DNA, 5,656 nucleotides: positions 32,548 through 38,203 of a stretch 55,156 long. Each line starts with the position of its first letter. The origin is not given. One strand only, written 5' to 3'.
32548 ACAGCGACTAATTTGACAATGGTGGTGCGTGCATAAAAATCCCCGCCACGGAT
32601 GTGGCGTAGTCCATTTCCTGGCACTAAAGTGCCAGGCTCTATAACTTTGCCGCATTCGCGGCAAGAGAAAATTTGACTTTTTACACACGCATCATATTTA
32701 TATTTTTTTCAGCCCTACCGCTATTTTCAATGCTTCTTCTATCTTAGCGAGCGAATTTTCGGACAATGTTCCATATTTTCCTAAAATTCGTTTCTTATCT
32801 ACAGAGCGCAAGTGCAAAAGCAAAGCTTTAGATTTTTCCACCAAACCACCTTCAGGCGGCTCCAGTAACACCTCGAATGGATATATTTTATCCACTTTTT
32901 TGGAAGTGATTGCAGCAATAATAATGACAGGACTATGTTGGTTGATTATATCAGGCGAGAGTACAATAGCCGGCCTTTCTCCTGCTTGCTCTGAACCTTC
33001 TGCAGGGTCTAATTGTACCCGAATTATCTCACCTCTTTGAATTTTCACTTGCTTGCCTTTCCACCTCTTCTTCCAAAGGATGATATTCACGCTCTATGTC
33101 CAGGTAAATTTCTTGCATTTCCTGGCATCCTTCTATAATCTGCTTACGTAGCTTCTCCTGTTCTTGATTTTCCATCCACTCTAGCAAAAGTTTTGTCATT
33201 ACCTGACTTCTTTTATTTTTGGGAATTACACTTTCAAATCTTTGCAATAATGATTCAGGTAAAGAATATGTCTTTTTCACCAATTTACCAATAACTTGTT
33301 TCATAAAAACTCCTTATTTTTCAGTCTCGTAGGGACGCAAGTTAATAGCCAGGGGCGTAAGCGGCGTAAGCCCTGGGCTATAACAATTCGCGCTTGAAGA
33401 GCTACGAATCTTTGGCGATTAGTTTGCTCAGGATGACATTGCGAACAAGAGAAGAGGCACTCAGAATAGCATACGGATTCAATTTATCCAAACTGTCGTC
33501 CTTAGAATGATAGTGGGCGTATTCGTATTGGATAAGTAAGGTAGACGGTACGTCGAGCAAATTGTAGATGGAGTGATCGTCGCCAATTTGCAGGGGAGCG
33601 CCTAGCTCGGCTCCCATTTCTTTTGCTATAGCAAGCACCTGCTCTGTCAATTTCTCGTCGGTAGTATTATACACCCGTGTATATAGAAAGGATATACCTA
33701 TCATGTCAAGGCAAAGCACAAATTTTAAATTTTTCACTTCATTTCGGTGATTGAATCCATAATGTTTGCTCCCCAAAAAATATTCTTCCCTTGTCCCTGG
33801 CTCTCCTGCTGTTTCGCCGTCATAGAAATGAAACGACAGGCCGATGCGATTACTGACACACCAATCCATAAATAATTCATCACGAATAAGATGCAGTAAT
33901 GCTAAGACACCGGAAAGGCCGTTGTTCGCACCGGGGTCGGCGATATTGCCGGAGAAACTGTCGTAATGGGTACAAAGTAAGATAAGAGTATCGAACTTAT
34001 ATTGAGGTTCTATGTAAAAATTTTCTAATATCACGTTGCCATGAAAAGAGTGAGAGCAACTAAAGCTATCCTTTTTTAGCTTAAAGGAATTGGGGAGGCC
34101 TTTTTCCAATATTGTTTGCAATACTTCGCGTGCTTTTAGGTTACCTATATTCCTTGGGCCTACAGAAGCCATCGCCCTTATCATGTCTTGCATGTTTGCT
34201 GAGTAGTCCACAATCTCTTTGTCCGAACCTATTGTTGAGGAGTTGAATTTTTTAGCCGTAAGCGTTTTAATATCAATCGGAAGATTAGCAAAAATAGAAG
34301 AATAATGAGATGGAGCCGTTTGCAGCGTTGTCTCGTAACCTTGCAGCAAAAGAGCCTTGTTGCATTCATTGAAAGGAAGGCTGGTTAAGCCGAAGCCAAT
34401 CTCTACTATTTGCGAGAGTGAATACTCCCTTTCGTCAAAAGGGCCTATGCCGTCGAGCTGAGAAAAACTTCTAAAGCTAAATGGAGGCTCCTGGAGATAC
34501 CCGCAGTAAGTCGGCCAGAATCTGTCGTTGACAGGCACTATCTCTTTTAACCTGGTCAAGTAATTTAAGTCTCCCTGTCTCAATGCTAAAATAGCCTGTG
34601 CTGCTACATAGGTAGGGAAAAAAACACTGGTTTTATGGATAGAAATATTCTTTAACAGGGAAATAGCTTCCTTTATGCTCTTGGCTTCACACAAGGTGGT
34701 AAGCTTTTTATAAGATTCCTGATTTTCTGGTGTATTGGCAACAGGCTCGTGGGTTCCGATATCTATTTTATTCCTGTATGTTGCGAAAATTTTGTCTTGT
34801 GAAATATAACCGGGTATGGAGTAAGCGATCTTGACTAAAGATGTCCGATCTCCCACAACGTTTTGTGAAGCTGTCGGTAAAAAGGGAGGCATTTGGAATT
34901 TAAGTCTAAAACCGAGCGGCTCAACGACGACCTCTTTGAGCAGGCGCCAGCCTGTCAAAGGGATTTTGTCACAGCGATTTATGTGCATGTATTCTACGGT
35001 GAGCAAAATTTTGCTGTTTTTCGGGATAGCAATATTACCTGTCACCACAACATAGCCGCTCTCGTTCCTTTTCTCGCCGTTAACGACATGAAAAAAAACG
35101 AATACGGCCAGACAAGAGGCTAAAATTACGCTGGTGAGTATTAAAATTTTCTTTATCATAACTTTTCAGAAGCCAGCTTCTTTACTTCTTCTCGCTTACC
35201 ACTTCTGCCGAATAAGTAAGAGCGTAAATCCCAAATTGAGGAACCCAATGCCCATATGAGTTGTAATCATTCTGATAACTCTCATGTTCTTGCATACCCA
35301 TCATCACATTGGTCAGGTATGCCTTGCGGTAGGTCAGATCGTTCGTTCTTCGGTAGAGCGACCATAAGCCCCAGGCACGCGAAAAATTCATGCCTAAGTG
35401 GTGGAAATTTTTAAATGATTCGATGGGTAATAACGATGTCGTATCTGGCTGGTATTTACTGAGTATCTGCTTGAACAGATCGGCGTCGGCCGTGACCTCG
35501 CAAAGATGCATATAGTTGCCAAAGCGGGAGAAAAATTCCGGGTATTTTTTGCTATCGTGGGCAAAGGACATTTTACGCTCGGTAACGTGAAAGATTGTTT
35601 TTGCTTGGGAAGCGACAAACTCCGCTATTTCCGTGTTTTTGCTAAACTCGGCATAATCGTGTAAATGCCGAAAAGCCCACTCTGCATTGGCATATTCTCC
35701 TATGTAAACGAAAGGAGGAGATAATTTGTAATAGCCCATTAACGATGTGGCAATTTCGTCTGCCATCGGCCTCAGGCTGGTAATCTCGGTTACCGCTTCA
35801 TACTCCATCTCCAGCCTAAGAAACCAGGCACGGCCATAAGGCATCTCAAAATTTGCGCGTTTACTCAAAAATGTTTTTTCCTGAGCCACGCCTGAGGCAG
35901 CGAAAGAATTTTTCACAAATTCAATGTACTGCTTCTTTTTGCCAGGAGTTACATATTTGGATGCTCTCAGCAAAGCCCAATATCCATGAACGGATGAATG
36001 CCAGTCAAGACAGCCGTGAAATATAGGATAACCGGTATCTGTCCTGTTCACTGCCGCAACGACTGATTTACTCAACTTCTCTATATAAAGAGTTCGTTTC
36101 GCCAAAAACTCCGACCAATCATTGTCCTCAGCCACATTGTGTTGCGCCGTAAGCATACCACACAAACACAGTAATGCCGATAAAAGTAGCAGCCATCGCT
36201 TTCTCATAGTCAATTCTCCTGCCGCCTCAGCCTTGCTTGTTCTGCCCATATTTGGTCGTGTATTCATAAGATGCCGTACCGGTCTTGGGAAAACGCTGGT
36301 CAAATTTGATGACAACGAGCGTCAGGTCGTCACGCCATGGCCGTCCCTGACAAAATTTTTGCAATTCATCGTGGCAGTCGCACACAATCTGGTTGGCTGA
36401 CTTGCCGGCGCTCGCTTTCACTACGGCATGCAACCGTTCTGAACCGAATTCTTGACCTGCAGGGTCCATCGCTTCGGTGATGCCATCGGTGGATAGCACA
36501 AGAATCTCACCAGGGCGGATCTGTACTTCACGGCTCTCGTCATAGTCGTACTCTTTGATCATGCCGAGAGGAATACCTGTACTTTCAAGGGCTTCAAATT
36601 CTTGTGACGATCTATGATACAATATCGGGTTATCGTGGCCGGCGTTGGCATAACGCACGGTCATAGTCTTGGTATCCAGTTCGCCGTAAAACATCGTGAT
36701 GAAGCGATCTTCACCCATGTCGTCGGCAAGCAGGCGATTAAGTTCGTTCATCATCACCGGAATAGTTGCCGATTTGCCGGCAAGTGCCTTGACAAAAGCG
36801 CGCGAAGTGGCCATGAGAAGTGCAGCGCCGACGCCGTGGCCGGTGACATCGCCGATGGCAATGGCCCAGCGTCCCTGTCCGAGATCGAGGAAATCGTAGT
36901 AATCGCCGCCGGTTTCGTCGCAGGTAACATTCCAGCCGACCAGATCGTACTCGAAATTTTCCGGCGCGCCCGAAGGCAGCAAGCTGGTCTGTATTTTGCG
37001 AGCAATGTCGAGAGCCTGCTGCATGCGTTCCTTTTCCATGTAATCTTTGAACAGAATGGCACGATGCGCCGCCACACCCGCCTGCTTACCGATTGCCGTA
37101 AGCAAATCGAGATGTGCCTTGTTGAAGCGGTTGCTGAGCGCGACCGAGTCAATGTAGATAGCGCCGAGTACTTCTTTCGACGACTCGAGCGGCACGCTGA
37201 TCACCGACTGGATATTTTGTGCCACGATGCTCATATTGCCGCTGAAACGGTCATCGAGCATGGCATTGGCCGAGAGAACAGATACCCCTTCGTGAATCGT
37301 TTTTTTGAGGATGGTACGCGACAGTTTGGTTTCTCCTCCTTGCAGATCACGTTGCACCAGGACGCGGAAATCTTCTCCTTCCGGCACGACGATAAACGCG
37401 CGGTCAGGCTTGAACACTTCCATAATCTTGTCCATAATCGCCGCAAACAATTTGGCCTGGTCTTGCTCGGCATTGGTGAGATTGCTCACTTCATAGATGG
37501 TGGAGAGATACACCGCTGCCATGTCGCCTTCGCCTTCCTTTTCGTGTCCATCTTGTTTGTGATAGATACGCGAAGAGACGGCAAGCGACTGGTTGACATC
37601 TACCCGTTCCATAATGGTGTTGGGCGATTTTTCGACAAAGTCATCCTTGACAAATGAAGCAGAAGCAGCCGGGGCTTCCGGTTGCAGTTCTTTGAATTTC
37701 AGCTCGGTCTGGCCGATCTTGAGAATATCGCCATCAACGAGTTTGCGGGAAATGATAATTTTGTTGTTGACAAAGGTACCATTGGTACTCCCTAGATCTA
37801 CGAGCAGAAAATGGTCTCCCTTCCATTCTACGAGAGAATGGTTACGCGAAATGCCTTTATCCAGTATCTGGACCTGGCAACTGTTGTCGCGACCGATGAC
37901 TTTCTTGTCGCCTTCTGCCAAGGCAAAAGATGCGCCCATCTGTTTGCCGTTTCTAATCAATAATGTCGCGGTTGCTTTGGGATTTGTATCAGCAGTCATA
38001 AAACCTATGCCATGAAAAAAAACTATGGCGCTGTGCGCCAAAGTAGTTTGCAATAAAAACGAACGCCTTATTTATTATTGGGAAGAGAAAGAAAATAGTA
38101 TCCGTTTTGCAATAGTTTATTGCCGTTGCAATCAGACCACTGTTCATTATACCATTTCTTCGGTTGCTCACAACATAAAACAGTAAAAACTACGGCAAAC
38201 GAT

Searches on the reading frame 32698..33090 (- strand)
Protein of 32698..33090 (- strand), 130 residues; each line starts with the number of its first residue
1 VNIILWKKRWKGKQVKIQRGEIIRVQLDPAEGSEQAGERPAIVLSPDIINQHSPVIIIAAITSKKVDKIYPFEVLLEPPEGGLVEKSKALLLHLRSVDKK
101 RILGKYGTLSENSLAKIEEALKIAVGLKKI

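Call 24: search_protein_families(library=pfam, proteins=[window:32698-33090:-], max_evalue=0.001)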
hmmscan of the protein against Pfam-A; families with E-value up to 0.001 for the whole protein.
window:32698-33090:- (130 aa): 1 family
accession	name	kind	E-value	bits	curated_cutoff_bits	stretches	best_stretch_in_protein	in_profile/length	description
PF02452.23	PemK_toxin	-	5.8e-29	100.9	23.1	1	18-124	1-108/109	PemK-like, MazF-like toxin of type II toxin-antitoxin system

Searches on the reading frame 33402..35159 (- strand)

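Call 10: search_protein_families(library=pfam, proteins=[window:33402-35159:-], max_evalue=0.0001)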
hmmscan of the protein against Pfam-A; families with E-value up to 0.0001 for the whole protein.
window:33402-35159:- (585 aa): 1 family
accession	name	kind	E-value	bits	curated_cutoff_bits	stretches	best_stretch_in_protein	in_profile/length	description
PF04389.22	Peptidase_M28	-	4.4e-16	59.6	21.3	1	384-575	7-192/193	Peptidase family M28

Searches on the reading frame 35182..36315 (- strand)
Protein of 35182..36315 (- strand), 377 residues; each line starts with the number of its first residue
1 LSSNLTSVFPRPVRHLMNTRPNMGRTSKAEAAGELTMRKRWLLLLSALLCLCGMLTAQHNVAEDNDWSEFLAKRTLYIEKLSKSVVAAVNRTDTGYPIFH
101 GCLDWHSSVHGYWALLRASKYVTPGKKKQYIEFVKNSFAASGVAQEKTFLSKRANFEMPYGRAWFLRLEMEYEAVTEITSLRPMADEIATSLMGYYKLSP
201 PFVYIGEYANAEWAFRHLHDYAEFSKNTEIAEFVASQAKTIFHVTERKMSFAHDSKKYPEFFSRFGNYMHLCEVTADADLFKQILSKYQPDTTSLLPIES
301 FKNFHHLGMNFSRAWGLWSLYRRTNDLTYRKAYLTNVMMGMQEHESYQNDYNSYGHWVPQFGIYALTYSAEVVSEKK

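Call 10: search_protein_families(library=pfam, proteins=[window:35182-36315:-], max_evalue=0.0001)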
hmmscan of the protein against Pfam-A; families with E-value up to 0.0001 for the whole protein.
window:35182-36315:- (377 aa): 1 family
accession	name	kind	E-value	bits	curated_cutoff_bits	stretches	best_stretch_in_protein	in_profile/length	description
PF11199.13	DUF2891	-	1.2e-37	130.2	25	1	91-365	31-325/325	Protein of unknown function (DUF2891)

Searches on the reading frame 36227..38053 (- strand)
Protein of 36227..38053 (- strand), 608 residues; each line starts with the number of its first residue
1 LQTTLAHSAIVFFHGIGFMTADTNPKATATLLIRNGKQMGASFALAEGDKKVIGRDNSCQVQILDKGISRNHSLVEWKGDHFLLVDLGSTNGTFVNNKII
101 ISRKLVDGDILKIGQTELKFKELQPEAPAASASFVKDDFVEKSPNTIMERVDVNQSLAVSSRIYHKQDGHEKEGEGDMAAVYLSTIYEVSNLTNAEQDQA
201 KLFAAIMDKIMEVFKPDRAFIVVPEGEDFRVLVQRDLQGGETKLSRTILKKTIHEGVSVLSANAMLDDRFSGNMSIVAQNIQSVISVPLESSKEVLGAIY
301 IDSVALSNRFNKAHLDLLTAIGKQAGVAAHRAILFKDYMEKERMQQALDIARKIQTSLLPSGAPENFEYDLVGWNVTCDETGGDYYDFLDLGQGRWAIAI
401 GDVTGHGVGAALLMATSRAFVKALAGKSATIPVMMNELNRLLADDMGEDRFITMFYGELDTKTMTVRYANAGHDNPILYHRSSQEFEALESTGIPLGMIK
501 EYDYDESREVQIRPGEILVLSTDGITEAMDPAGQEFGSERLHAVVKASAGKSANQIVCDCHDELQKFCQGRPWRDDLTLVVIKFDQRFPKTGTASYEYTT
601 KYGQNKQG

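Call 10: search_protein_families(library=pfam, proteins=[window:36227-38053:-], max_evalue=0.0001)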
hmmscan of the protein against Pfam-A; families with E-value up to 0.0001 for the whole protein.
window:36227-38053:- (608 aa): 6 families
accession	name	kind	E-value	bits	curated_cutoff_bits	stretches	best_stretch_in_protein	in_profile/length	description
PF07228.17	SpoIIE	-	1.2e-51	175.8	25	1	393-584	2-191/192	Stage II sporulation protein E (SpoIIE)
PF00498.31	FHA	-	2.6e-18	66.7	20.7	1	52-114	2-67/67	FHA domain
PF16697.10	Yop-YscD_cpl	-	2.5e-15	56.9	33.2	1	35-122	4-92/94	Inner membrane component of T3SS, cytoplasmic domain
PF01590.32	GAF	-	4.6e-09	37.3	22.4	1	201-328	4-132/133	GAF domain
PF13185.12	GAF_2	-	3.2e-08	34.3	28.6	1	197-328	2-134/136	GAF domain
PF13492.12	GAF_3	-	3.5e-05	24.7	27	1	199-328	2-126/129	GAF domain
